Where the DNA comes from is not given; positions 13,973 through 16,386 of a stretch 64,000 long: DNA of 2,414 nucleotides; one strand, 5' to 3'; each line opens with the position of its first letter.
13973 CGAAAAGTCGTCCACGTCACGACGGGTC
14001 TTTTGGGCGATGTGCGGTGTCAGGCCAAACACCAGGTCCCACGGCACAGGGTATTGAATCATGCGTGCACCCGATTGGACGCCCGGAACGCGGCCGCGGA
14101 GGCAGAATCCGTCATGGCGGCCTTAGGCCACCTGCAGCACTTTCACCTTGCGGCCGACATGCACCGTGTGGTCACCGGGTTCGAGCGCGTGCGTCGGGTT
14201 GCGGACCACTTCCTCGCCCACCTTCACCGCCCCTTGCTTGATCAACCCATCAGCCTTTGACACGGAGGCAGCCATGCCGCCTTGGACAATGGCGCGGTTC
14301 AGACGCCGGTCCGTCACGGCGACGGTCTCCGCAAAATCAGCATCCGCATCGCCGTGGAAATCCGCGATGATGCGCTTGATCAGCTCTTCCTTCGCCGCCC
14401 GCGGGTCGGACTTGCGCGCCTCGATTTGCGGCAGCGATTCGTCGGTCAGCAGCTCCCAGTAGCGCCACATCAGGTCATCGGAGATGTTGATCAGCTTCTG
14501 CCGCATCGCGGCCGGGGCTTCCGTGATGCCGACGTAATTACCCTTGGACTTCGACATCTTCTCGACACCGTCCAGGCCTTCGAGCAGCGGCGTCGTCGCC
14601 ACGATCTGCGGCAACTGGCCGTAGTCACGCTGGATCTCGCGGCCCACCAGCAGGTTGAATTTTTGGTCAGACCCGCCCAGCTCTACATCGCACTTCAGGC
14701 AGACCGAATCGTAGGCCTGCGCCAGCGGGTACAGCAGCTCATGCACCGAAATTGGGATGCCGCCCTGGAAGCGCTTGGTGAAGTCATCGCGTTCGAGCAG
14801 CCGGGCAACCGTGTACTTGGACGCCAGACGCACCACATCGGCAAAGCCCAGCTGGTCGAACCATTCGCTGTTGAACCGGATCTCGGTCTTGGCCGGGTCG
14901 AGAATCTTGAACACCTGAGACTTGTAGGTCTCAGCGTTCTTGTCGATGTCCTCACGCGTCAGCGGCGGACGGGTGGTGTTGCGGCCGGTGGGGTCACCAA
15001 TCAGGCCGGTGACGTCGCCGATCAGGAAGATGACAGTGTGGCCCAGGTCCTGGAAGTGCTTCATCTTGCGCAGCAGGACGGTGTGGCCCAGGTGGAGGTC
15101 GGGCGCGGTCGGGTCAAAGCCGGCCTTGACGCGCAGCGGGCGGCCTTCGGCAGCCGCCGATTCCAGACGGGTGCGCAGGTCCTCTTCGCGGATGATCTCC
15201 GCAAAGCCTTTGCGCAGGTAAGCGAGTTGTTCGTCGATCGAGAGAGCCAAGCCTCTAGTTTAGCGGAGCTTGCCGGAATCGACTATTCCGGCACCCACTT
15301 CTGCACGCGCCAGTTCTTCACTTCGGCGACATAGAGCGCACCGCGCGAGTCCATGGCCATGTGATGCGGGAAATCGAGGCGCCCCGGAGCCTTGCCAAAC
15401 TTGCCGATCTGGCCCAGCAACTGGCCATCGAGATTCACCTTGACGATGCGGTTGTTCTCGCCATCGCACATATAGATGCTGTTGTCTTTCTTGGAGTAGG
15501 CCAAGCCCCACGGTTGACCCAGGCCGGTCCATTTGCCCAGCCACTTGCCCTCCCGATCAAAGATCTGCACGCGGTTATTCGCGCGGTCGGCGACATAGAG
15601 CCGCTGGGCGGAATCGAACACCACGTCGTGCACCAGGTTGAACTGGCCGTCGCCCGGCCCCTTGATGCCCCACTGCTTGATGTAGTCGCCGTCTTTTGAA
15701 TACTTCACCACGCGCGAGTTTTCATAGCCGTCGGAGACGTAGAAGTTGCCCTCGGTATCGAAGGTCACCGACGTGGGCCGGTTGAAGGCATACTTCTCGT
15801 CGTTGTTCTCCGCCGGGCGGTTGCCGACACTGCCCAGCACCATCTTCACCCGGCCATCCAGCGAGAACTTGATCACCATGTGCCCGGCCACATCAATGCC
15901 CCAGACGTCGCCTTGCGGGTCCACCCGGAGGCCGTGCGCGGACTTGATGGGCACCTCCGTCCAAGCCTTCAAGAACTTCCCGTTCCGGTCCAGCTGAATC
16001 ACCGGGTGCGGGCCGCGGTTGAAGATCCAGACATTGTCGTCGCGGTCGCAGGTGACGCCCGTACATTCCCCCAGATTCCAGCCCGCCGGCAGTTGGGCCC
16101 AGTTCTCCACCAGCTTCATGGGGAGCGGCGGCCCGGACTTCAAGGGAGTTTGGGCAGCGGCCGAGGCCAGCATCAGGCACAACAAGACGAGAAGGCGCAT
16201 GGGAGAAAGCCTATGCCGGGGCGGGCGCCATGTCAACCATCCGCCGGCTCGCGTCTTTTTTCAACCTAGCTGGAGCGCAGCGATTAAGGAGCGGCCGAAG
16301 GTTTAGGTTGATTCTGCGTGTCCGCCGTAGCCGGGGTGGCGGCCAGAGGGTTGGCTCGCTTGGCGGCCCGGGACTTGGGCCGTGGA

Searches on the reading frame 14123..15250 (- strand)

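Call 68: search_protein_families(library=pfam, proteins=[window:14123-15250:-], max_evalue=0.00001)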
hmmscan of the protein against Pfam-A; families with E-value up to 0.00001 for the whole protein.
window:14123-15250:- (375 aa): 2 families
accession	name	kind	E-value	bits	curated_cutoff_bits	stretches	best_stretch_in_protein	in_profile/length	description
PF00579.31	tRNA-synt_1b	-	3.2e-74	250.3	21.1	1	36-304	3-277/292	tRNA synthetases class I (W and Y)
PF01479.30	S4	-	4.1e-07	30.1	22.8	1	315-360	1-46/48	S4 domain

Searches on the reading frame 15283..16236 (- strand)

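Call 68: search_protein_families(library=pfam, proteins=[window:15283-16236:-], max_evalue=0.00001)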
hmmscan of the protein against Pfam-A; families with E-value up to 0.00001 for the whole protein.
window:15283-16236:- (317 aa): 4 families
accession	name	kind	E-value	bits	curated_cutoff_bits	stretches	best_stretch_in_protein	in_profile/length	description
PF01436.27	NHL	-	5.4e-29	99.2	20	2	151-179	1-28/28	NHL repeat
PF08450.18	SGL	-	3.2e-12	47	26.3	0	237-316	131-212/246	SMP-30/Gluconolactonase/LRE-like region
PF22701.2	Mala_s_1-like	-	5.2e-09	36.6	27.5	0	42-103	120-174/195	Mal s 1 allergenic protein-like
PF17170.10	DUF5128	-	3.5e-06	26.9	22.9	0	161-233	52-125/321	6-bladed beta-propeller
